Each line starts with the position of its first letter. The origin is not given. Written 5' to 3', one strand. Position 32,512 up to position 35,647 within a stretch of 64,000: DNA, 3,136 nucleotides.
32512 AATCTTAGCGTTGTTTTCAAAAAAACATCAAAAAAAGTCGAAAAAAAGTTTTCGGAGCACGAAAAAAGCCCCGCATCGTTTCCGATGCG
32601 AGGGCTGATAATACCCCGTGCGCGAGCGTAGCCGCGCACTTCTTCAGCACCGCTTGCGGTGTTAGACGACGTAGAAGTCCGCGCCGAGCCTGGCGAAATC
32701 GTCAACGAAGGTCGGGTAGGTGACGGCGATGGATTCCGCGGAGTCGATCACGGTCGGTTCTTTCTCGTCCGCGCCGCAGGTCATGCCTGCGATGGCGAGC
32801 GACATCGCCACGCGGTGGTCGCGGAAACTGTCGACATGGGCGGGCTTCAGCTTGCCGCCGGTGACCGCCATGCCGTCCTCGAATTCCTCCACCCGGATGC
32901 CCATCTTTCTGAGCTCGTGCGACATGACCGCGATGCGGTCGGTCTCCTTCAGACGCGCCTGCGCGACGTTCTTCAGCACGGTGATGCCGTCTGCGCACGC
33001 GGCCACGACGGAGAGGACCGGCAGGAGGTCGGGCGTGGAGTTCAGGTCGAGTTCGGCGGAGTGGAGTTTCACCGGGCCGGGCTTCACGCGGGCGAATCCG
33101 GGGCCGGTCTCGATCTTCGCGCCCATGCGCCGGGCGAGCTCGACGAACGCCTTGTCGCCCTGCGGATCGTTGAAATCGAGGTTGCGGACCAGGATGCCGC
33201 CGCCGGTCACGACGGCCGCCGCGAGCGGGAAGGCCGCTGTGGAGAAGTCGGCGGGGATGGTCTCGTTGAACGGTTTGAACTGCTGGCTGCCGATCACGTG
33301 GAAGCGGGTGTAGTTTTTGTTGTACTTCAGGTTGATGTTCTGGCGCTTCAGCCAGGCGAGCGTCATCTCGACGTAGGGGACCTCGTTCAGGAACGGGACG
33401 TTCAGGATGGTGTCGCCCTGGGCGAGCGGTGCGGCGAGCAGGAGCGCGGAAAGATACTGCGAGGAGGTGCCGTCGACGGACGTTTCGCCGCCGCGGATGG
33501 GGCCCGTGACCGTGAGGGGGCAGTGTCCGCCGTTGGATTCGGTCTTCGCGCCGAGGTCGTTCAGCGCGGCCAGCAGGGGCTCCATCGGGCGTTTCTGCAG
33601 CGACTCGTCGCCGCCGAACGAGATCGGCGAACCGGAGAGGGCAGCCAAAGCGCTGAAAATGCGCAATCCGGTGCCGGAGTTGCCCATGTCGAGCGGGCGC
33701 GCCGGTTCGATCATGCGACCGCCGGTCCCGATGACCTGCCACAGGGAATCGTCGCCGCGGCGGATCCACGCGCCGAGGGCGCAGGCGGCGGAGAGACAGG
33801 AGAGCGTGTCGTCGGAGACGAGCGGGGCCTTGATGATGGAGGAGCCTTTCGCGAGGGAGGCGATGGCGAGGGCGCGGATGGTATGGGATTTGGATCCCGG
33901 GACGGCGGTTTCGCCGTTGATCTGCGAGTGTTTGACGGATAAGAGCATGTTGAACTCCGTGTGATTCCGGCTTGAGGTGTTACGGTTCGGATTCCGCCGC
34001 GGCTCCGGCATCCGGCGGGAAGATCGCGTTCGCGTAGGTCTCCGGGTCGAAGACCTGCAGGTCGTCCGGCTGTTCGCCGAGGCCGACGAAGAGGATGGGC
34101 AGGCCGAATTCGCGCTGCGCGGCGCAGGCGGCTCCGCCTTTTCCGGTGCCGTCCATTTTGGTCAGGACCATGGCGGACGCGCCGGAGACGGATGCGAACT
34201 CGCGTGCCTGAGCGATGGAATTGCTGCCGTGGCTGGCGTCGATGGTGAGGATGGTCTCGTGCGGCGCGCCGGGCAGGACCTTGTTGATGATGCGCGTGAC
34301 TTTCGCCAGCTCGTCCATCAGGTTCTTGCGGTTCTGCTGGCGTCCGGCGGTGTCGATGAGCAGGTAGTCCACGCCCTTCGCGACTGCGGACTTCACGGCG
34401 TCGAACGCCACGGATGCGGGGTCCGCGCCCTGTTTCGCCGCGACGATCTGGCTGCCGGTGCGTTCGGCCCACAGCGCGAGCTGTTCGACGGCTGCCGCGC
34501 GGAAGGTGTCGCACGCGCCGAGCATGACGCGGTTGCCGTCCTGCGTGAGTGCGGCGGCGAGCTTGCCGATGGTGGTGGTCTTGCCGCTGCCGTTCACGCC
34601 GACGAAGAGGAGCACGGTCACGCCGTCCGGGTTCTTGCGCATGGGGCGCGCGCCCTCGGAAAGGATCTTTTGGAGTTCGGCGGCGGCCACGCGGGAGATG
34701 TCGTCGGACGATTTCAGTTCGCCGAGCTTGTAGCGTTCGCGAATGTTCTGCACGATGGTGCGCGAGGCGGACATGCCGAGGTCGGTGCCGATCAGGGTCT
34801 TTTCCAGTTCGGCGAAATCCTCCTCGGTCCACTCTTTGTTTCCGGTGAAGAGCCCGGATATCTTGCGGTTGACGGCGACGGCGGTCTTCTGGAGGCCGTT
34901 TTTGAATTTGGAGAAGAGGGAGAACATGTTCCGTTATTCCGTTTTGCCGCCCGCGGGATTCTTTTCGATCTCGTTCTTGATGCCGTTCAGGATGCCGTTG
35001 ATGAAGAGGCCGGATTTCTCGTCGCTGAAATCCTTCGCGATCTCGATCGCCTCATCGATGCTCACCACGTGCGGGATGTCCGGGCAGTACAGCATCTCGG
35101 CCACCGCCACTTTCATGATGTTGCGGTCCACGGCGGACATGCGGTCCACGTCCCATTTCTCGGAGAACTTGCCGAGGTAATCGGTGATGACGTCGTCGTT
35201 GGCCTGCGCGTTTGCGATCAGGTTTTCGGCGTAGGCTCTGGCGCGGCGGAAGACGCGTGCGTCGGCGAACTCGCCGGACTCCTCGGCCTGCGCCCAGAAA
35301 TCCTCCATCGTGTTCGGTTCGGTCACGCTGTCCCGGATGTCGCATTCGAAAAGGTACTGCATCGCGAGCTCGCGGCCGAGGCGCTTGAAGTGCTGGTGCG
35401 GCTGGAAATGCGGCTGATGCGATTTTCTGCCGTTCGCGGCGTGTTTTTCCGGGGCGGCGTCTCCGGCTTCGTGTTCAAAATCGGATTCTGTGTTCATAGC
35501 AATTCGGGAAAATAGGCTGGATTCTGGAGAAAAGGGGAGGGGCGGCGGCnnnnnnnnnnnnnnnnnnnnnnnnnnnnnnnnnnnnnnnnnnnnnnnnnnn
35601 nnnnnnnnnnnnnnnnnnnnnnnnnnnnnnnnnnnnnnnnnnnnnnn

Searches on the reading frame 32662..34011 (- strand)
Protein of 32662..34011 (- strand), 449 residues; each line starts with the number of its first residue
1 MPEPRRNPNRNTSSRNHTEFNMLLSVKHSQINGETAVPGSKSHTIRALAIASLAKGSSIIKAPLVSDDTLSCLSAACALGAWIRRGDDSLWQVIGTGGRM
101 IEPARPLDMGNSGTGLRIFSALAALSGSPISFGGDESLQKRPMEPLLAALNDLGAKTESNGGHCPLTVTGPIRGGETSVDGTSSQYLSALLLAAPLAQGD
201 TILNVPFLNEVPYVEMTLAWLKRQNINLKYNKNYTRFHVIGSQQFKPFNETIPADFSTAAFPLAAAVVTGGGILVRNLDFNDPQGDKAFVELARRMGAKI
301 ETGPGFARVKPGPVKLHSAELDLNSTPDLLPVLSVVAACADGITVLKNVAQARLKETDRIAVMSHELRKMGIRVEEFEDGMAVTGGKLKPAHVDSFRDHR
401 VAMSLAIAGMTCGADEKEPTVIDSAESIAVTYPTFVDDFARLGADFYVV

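Call 12: search_protein_families(library=pfam, proteins=[window:32662-34011:-], max_evalue=0.001)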
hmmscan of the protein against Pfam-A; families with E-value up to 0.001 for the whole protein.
window:32662-34011:- (449 aa): 1 family
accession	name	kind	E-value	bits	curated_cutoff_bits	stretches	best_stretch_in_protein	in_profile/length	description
PF00275.25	EPSP_synthase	-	4.2e-104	349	22.8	1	28-438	4-416/417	EPSP synthase (3-phosphoshikimate 1-carboxyvinyltransferase)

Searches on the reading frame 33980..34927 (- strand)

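Call 12: search_protein_families(library=pfam, proteins=[window:33980-34927:-], max_evalue=0.001)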
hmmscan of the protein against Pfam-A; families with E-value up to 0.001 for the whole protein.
window:33980-34927:- (315 aa): 10 families
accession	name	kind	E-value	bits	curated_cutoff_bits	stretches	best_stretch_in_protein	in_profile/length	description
PF00448.28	SRP54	-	1.9e-69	233.7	22.7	1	104-303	2-195/196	SRP54-type protein, GTPase domain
PF02881.24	SRP54_N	-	2.9e-09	37.4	22.4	1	21-84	3-74/75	SRP54-type protein, helical bundle domain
PF13191.12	AAA_16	-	9.4e-06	26.7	32.6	1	100-233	24-142/167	AAA ATPase domain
PF13604.12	AAA_30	-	2.1e-05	24.8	27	1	104-200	19-103/191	AAA domain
PF25199.1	nSTAND_NTPase5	-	0.00011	22.5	34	0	84-135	27-74/145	Novel STAND NTPase 5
PF06414.18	Zeta_toxin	-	0.00033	20.6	22.3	1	104-209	17-119/199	Zeta toxin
PF01656.29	CbiA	-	0.00061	20.2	25.4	0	113-144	9-40/125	CobQ/CobB/MinD/ParA nucleotide binding domain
PF13207.12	AAA_17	-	0.00069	20.4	27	0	109-212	1-98/136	AAA domain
PF13671.12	AAA_33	-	0.0009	20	27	0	105-209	1-93/143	AAA domain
PF02492.25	cobW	-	0.00097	19.2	20.7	0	105-263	2-158/180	CobW/HypB/UreG, nucleotide-binding domain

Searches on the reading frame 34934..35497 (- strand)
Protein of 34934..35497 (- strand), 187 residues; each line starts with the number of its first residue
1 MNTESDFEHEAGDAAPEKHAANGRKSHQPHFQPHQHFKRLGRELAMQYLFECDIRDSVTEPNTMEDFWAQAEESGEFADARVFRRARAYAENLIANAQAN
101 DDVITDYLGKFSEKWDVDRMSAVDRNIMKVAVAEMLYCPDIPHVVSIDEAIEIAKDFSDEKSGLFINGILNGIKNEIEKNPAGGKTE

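Call 12: search_protein_families(library=pfam, proteins=[window:34934-35497:-], max_evalue=0.001)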
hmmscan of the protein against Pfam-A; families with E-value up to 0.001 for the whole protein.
window:34934-35497:- (187 aa): 1 family
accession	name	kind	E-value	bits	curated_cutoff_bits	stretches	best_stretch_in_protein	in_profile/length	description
PF01029.23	NusB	-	3.1e-32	112.2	23.1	1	42-173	4-131/133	NusB family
